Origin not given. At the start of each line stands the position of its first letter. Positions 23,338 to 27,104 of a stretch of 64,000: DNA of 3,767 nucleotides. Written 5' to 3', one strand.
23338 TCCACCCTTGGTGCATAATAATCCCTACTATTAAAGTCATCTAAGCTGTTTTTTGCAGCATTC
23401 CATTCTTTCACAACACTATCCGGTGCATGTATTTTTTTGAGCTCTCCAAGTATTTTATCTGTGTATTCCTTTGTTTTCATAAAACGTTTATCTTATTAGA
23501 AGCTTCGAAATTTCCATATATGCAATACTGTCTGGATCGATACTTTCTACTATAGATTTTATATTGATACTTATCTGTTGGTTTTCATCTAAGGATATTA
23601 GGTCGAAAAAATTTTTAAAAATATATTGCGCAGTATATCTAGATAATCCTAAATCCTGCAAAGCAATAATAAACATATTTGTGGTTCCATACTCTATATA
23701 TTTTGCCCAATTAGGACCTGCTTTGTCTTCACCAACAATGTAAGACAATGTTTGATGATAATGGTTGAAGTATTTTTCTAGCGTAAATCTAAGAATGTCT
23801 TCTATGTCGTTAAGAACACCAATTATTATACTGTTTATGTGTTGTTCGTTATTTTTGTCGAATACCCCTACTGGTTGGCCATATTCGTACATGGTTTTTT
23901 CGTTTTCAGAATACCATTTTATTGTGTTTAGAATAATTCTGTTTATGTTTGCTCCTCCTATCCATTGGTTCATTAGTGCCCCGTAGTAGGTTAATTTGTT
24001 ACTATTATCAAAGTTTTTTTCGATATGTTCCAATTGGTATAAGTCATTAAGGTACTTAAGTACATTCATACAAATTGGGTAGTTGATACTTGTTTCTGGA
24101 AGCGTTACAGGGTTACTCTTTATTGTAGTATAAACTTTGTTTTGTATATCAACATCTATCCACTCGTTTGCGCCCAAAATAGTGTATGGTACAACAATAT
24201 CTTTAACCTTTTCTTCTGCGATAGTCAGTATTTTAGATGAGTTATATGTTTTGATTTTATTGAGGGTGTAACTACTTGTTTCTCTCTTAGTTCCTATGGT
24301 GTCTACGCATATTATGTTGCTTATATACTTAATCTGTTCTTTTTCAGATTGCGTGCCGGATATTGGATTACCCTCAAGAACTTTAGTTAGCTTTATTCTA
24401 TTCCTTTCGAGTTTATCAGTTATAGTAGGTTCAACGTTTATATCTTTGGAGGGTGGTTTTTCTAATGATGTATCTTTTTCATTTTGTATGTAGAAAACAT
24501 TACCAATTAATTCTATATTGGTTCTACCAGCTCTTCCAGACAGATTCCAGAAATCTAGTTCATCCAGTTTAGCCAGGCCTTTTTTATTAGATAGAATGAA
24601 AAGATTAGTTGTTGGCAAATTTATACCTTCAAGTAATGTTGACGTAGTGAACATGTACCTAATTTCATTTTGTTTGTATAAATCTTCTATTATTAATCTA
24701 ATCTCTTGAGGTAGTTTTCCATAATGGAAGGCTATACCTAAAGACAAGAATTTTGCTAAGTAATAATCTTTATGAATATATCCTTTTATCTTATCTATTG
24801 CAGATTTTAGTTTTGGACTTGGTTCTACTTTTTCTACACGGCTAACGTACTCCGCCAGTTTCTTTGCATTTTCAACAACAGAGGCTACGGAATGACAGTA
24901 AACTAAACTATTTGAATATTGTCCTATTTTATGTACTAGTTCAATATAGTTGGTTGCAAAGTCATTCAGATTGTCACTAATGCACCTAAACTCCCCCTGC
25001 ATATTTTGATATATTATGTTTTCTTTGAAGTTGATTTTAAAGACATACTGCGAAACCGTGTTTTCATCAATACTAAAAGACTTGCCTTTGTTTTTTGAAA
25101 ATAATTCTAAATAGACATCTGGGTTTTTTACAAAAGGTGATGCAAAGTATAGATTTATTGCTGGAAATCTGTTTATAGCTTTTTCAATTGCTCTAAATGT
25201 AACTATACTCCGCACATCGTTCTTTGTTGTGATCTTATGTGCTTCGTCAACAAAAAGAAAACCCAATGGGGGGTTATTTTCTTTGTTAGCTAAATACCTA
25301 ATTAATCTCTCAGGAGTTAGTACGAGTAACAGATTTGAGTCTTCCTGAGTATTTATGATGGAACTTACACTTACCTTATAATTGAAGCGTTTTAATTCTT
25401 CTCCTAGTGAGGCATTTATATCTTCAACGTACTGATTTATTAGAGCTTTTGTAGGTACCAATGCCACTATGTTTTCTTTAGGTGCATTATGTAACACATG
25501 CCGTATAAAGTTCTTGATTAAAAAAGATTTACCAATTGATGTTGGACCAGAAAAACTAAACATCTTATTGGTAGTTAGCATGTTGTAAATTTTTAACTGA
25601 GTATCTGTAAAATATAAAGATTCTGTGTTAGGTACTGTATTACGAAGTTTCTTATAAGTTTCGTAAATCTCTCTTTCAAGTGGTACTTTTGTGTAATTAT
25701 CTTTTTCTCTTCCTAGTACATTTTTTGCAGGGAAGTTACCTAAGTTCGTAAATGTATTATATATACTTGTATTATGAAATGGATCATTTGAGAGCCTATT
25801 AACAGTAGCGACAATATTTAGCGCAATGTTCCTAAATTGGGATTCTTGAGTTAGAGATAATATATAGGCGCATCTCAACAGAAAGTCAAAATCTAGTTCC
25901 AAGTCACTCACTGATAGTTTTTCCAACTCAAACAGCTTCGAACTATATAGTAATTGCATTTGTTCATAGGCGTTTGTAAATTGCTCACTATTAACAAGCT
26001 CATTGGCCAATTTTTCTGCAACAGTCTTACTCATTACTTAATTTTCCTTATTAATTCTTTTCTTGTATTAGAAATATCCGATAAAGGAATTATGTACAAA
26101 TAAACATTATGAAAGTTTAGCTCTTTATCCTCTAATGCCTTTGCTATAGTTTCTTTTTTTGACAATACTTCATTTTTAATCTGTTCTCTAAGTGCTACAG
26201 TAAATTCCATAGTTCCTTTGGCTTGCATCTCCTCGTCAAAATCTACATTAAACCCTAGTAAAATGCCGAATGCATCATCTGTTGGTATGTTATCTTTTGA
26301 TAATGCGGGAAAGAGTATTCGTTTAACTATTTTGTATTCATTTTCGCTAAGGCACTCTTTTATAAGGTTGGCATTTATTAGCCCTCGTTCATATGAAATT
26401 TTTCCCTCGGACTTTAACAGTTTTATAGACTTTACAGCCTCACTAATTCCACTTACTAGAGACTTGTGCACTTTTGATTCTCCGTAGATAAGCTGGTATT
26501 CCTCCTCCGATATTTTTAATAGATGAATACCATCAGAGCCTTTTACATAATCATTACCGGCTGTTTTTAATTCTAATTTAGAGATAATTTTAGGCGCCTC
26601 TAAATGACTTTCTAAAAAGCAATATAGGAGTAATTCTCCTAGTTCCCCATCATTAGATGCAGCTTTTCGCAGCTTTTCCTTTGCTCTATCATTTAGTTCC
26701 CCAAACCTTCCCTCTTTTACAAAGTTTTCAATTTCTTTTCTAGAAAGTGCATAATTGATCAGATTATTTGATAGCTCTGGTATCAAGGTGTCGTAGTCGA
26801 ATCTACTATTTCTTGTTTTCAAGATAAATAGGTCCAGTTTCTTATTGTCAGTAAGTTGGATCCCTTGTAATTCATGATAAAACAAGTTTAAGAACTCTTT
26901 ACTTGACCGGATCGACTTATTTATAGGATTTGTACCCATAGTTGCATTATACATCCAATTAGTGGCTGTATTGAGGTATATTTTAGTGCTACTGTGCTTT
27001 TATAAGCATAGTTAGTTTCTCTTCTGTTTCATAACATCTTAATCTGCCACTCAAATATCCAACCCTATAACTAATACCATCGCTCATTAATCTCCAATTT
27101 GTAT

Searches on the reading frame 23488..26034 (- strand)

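Call 61: search_protein_families(library=pfam, proteins=[window:23488-26034:-], max_evalue=0.001)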
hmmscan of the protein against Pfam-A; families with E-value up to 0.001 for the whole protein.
window:23488-26034:- (848 aa): 4 families
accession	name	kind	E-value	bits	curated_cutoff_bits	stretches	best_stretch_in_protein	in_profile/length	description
PF00270.35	DEAD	-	1.2e-12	48.3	26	1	144-274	2-138/167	DEAD/DEAH box helicase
PF04851.21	ResIII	-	7.6e-12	45.9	22.5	1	154-285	21-148/164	Type III restriction enzyme, res subunit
PF00271.37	Helicase_C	-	5.7e-07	30.2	23.5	1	427-505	36-109/110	Helicase conserved C-terminal domain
PF13401.12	AAA_22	-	0.00026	21.7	27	1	157-282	6-109/130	AAA domain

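Call 94: search_protein_families(library=padloc, proteins=[window:23488-26034:-], max_evalue=0.00001)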
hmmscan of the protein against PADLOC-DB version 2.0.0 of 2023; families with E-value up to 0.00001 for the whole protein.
window:23488-26034:- (848 aa): 26 families (the best 25 are shown)
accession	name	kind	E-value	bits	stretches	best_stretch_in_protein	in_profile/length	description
PDLC00176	HamB1|HamB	-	9.8e-246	815.9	1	4-846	2-845/845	DEAD-box helicase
PDLC00190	HamB1|HamB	-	3e-182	606.3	1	3-826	6-842/866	DEAD-box helicase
PDLC00186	HamB1|HamB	-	5.1e-125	416.4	1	7-845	4-857/864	DEAD-box helicase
PDLC00187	HamB1|HamB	-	4.2e-122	407.1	1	4-807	3-808/851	DEAD-box helicase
PDLC00200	HamB2|HamB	-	3e-106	354.4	1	7-822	4-831/865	DEAD-box helicase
PDLC00185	HamB1|HamB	-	9.2e-87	289.8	1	8-809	4-836/871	DEAD-box helicase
PDLC00199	HamB2|HamB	-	7e-84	280.4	1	48-828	39-821/841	DEAD-box helicase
PDLC00181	HamB1|HamB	-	2.1e-62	209.3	1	4-829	3-818/836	DEAD-box helicase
PDLC00180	HamB1|HamB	-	1.3e-54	184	1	48-812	19-667/709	DEAD-box helicase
PDLC00177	HamB1|HamB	-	1e-50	170.8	1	121-829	118-823/841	DEAD-box helicase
PDLC00184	HamB1|HamB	-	5.2e-49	165.1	1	34-522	15-477/738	DEAD-box helicase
PDLC00201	HamB2|HamB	-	2.4e-46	156.5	1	128-607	90-522/721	DEAD-box helicase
PDLC00191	HamB1|HamB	-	1.4e-33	114.2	1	147-607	110-573/767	DEAD-box helicase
PDLC04531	PDC-M23B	-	7.9e-33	111.6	1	315-520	512-715/1060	-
PDLC00182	HamB1|HamB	-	1.2e-28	97.9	1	136-518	94-447/719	DEAD-box helicase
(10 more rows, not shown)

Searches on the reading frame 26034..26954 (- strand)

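Call 61: search_protein_families(library=pfam, proteins=[window:26034-26954:-], max_evalue=0.001)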
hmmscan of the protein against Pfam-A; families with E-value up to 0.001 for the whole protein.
window:26034-26954:- (306 aa): 1 family
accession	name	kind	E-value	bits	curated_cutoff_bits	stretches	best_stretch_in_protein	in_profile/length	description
PF08878.16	HamA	-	4.3e-56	190.8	25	1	57-291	3-230/230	HamA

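Call 94: search_protein_families(library=padloc, proteins=[window:26034-26954:-], max_evalue=0.00001)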
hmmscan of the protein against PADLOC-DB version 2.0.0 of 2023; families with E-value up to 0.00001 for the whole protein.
window:26034-26954:- (306 aa): 20 families
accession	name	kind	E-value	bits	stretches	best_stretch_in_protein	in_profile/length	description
PDLC00156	HamA1|HamA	-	5.7e-102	339.3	1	14-305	4-296/298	DUF1837 domain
PDLC00162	HamA1|HamA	-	9.2e-58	194.2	1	19-305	12-303/310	DUF1837 domain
PDLC00168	HamA1|HamA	-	3.4e-48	162.7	1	34-301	34-306/312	DUF1837 domain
PDLC00164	HamA1|HamA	-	3.8e-46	156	1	33-305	212-484/490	DUF1837 domain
PDLC00165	HamA1|HamA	-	1.9e-38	130.5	1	36-305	33-303/308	DUF1837 domain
PDLC00196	HamA2|HamA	-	2.3e-38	130.5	1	13-305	11-311/315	DUF1837 domain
PDLC00163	HamA1|HamA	-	1.3e-34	118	1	10-305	8-311/314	DUF1837 domain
PDLC00171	HamA1|HamA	-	3.7e-29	100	1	37-301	23-278/286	DUF1837 domain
PDLC00151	HamA1|HamA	-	3e-26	90.5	1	17-304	150-432/436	DUF1837 domain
PDLC00152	HamA1|HamA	-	3.7e-26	90.2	1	32-304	26-294/299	DUF1837 domain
PDLC00172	HamA1|HamA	-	3.8e-26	90.3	1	32-302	26-317/326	DUF1837 domain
PDLC00166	HamA1|HamA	-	9.2e-24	82.5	1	49-301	31-272/282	DUF1837 domain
PDLC00154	HamA1|HamA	-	3.2e-21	74.1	1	41-305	38-304/313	DUF1837 domain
PDLC00158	HamA1|HamA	-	2.4e-20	71.3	1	33-284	24-283/307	DUF1837 domain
PDLC00170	HamA1|HamA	-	9.9e-20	69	1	50-295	30-264/279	DUF1837 domain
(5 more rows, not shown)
